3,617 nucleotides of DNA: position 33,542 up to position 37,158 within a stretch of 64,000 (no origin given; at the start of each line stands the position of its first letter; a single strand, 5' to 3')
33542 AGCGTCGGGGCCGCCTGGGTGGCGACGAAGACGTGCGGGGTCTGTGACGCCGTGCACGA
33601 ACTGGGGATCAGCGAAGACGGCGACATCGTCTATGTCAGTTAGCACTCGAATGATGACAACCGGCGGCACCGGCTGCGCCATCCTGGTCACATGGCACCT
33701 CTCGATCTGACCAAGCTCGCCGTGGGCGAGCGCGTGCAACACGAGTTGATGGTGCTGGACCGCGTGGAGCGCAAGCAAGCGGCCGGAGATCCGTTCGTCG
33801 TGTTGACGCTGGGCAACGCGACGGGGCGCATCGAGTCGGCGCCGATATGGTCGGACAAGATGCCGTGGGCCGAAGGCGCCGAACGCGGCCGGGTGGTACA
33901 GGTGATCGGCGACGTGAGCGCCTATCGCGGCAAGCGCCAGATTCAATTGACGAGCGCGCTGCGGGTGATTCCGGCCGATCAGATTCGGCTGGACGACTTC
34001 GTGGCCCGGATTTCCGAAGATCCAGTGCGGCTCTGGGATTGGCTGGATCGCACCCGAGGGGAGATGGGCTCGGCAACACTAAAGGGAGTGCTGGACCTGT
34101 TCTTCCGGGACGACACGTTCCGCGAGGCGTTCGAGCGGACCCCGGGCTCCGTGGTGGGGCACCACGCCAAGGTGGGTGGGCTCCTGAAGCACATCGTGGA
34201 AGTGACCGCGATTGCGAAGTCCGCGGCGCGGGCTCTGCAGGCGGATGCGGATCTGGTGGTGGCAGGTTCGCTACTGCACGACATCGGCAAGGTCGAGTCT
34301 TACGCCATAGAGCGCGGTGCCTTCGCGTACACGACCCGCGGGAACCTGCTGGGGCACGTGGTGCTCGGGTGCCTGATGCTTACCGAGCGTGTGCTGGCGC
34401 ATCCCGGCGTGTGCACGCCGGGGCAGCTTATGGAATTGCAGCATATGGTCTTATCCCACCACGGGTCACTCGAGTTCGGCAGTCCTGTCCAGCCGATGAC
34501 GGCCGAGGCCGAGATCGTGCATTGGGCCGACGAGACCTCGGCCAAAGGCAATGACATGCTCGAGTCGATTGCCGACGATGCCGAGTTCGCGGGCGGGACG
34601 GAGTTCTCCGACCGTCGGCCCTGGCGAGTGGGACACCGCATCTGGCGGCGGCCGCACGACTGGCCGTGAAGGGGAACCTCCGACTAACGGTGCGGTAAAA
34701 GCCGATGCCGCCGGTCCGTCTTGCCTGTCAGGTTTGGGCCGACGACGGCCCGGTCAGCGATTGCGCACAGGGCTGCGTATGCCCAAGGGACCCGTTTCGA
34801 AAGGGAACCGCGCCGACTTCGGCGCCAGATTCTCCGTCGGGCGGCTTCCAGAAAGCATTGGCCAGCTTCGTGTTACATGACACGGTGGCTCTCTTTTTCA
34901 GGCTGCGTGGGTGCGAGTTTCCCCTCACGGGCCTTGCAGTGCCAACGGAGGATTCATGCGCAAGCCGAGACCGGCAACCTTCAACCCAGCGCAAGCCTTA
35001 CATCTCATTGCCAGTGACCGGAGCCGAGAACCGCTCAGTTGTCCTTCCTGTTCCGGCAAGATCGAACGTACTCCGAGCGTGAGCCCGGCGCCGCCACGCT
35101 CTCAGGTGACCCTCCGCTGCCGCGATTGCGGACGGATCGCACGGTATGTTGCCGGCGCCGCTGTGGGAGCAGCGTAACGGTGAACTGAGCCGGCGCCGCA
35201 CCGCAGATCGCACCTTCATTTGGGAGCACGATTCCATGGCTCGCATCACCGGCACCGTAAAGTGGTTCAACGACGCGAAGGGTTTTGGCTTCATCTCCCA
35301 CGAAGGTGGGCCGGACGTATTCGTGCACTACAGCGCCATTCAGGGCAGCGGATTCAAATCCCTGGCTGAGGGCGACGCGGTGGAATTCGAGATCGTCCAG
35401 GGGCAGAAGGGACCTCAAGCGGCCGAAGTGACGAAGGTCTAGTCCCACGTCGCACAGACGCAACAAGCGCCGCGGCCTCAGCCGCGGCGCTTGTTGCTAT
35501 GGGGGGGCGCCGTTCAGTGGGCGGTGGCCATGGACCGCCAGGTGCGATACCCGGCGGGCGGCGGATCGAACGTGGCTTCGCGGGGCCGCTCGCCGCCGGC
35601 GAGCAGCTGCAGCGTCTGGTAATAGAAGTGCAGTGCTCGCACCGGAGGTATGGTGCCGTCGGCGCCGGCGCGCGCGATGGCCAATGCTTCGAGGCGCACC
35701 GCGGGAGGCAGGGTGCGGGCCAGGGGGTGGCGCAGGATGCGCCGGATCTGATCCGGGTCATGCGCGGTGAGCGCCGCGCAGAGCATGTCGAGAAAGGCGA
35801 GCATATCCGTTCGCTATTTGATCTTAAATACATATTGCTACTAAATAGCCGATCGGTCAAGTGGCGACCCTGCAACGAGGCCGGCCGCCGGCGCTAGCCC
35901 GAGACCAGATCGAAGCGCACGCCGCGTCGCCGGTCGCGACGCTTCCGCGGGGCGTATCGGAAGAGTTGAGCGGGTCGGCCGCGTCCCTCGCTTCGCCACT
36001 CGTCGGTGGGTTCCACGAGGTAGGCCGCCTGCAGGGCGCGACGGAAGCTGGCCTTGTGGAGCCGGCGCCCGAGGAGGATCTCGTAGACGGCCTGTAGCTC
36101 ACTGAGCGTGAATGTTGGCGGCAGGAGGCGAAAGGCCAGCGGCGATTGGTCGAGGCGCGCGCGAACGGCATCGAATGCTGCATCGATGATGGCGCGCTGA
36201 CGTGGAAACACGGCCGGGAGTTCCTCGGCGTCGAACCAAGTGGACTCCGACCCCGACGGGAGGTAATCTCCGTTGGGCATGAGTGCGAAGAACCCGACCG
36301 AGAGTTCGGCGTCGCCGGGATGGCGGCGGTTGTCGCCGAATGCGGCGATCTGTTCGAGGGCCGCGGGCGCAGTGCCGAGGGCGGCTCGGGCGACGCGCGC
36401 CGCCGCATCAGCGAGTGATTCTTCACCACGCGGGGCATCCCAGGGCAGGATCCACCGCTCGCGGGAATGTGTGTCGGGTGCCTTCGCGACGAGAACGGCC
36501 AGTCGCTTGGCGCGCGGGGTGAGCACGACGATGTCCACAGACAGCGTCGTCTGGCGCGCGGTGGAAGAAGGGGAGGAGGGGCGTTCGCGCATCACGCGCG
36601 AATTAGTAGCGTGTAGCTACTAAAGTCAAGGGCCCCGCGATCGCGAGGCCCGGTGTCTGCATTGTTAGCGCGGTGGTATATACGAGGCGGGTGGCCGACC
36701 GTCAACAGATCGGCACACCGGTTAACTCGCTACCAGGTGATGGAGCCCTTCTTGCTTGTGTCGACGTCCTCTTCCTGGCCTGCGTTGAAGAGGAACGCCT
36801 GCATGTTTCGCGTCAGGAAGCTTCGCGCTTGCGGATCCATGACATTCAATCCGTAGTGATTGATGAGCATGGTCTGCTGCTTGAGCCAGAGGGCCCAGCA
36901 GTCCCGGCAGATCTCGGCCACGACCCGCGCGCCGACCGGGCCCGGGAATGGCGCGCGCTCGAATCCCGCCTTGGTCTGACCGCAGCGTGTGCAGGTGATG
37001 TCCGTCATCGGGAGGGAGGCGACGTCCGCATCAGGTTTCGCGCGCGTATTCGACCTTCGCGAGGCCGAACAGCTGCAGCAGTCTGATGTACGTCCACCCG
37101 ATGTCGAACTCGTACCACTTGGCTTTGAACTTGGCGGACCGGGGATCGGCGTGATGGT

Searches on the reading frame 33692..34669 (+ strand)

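Call 13: search_protein_families(library=pfam, proteins=[window:33692-34669:+], max_evalue=0.001)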
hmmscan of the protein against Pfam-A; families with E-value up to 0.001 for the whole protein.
window:33692-34669:+ (325 aa): 1 family
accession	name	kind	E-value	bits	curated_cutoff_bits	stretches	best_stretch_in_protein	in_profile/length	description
PF01966.28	HD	-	2.9e-16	60.2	22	1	165-284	2-115/116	HD domain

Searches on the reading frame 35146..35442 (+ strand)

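Call 13: search_protein_families(library=pfam, proteins=[window:35146-35442:+], max_evalue=0.001)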
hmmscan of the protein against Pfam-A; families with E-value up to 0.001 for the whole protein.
window:35146-35442:+ (98 aa): 1 family
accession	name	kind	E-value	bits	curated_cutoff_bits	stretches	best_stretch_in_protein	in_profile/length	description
PF00313.28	CSD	-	1.5e-30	105.3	27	1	35-97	2-65/66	'Cold-shock' DNA-binding domain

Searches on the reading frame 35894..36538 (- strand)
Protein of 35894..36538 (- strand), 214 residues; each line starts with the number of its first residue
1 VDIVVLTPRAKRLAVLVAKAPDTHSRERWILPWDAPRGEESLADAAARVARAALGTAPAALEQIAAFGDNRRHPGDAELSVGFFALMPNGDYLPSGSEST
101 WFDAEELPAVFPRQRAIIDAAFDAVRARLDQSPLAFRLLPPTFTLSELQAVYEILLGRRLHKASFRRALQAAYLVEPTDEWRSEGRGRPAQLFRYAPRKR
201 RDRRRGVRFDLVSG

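Call 13: search_protein_families(library=pfam, proteins=[window:35894-36538:-], max_evalue=0.001)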
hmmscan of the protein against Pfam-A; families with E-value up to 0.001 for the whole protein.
window:35894-36538:- (214 aa): 3 families
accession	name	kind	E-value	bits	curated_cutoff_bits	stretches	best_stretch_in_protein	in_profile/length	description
PF21906.2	NrtR_WHD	-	6.7e-22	77.9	27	1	135-194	1-60/61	NrtR DNA-binding winged helix domain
PF19368.5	AraR_C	-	9.3e-10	39.1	23.8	1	132-197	2-68/82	AraR C-terminal winged HTH domain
PF00293.34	NUDIX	-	1.9e-06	28.4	21.1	1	4-116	8-129/134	NUDIX domain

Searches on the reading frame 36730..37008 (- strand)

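Call 13: search_protein_families(library=pfam, proteins=[window:36730-37008:-], max_evalue=0.001)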
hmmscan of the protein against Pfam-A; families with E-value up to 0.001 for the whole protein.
window:36730-37008:- (92 aa): 1 family
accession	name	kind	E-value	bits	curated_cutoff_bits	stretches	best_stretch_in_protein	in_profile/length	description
PF04362.19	Iron_traffic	-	3.1e-25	88.2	27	1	4-80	5-81/88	Bacterial Fe(2+) trafficking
